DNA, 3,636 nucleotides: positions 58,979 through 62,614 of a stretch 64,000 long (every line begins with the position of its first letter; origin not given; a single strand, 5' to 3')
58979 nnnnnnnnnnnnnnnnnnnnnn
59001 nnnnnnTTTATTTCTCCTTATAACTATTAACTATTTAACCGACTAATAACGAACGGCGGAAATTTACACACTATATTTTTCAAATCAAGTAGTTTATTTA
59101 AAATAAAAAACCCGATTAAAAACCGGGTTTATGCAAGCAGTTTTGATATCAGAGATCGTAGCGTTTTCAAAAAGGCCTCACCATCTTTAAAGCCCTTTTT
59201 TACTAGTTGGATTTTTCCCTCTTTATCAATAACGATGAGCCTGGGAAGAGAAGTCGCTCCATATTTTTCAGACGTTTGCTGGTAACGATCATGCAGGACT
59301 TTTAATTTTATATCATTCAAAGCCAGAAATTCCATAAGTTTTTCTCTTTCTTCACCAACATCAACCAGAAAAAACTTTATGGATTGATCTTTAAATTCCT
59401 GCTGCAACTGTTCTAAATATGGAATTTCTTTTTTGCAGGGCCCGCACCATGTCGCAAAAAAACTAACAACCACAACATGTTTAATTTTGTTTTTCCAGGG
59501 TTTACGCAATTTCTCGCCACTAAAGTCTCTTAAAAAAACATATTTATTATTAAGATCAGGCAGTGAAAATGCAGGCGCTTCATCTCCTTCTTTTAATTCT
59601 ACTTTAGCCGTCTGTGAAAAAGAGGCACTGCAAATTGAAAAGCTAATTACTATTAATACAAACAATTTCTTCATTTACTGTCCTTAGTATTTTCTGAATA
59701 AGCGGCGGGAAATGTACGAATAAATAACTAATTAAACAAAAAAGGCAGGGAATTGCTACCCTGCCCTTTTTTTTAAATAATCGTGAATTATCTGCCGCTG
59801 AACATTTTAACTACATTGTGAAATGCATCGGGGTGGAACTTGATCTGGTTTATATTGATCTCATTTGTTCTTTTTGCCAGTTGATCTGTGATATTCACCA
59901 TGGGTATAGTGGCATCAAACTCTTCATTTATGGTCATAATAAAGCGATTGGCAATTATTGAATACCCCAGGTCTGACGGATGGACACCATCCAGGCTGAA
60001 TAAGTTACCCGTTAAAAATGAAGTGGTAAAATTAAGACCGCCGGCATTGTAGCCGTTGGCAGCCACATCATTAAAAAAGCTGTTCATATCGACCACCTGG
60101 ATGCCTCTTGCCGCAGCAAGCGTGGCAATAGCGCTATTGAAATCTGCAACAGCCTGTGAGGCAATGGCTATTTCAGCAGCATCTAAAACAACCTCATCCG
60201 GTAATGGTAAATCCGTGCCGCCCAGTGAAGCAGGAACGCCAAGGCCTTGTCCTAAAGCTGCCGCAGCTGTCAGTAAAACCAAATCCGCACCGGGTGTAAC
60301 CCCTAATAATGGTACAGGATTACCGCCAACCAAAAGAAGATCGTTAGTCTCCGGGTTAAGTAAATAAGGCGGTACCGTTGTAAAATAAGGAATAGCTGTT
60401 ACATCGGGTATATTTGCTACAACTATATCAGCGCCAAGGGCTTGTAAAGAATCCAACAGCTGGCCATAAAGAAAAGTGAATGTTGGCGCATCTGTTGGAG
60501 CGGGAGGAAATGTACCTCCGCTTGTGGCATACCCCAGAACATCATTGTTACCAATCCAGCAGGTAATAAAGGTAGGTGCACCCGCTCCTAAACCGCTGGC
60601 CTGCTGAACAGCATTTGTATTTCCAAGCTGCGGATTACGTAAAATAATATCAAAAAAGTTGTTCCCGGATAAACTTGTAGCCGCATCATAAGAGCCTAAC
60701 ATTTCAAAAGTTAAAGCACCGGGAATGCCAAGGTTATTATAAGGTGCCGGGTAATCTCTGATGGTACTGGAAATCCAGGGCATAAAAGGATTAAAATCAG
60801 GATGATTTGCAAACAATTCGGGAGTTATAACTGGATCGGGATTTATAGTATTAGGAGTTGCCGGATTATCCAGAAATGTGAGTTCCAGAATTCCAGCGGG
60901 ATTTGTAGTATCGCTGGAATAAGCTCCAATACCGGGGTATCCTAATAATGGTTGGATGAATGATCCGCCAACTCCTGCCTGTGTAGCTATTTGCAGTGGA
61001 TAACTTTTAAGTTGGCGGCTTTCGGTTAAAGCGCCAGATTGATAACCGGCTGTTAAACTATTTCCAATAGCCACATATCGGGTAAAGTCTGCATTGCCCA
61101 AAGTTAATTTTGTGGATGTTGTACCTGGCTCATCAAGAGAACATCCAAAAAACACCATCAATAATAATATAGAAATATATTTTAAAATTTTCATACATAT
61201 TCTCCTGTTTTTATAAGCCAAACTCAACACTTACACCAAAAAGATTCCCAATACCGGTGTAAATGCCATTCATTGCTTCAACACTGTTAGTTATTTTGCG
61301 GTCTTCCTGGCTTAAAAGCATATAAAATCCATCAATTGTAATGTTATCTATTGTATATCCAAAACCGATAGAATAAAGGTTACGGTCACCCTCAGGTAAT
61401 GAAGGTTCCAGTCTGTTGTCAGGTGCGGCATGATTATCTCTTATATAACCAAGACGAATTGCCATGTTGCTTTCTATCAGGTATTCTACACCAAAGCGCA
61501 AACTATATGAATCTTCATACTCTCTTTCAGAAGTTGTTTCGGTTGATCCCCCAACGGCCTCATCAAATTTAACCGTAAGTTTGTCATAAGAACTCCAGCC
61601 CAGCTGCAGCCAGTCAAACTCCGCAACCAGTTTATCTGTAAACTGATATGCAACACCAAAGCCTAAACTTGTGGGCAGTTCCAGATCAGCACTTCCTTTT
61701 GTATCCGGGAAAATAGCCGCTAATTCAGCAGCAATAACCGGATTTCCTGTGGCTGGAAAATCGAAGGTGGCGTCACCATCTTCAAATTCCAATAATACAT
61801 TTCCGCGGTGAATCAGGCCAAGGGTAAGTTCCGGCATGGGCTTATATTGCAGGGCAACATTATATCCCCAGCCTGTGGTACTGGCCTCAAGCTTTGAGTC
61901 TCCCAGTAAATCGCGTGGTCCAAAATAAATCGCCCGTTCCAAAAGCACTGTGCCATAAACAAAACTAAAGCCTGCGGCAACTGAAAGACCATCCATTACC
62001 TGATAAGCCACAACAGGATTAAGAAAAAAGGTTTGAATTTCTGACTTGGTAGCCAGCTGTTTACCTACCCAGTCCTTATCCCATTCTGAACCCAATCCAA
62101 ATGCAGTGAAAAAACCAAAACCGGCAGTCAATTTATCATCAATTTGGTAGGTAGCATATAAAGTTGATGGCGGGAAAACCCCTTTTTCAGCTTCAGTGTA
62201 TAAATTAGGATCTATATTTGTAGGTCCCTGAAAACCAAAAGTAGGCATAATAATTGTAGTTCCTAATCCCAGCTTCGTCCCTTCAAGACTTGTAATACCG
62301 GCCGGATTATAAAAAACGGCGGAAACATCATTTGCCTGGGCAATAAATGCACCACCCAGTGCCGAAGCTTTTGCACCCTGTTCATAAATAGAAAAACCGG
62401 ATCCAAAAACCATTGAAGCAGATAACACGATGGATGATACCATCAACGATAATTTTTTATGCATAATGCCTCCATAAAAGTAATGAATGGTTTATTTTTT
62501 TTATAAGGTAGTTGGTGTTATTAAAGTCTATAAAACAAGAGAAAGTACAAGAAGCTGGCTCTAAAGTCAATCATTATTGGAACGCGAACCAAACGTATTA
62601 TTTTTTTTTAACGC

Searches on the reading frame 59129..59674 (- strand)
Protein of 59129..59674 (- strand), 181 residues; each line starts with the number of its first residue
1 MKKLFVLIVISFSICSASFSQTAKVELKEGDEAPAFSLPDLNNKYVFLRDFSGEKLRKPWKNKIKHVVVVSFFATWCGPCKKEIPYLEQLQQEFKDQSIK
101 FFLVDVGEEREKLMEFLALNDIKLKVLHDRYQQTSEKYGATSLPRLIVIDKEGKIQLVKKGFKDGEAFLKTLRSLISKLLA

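Call 11: search_protein_families(library=pfam, proteins=[window:59129-59674:-], max_evalue=0.01)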
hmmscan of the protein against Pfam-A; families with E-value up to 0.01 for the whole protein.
window:59129-59674:- (181 aa): 6 families
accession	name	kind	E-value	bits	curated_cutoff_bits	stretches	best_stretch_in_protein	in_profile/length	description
PF08534.16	Redoxin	-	6e-23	81.7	26.6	1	28-163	1-136/148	Redoxin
PF00578.27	AhpC-TSA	-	4.5e-21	75.5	26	1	30-156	2-122/124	AhpC/TSA family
PF00085.26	Thioredoxin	-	8.6e-14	51.8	23.5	1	60-112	10-64/103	Thioredoxin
PF13905.12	Thioredoxin_8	-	1.5e-12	48.1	27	1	67-155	3-94/94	Thioredoxin-like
PF13098.12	Thioredoxin_2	-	2.5e-08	34.7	27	1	65-172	5-104/104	Thioredoxin-like domain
PF14595.12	Thioredoxin_9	-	1.3e-05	25.5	25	1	62-154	38-109/129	Thioredoxin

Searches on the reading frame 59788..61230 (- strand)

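Call 11: search_protein_families(library=pfam, proteins=[window:59788-61230:-], max_evalue=0.01)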
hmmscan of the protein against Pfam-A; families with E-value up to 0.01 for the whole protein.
window:59788-61230:- (480 aa): 2 families
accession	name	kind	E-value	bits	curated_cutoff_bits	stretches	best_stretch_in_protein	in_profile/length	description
PF00657.28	Lipase_GDSL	-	5.4e-13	50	23.6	1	52-430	1-208/208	GDSL-like Lipase/Acylhydrolase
PF13472.12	Lipase_GDSL_2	-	7.1e-11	43.4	32.9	1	355-424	122-177/178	GDSL-like Lipase/Acylhydrolase family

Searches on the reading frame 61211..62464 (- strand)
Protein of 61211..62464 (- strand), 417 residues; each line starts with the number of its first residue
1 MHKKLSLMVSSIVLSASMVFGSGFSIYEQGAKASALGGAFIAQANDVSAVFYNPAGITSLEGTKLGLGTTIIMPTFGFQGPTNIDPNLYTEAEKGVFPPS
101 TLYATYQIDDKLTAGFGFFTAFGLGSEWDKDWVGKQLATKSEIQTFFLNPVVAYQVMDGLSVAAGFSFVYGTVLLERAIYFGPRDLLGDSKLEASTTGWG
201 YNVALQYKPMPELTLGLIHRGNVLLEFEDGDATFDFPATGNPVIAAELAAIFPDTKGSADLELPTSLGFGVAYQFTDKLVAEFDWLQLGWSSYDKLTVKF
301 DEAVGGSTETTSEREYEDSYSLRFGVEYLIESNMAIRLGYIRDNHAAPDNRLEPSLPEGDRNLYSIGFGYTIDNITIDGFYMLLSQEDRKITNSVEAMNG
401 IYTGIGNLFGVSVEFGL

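Call 42: search_protein_families(library=pfam, proteins=[window:61211-62464:-], max_evalue=0.001)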
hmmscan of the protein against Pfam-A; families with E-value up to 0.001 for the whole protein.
window:61211-62464:- (417 aa): 2 families
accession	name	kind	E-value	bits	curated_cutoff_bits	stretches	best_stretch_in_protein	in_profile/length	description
PF03349.22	Toluene_X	-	7e-62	209.7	29.7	1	13-414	2-418/421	Outer membrane protein transport protein (OMPP1/FadL/TodX)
PF10677.15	DUF2490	-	0.00016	21.9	29.8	0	312-349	29-67/186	Protein of unknown function (DUF2490)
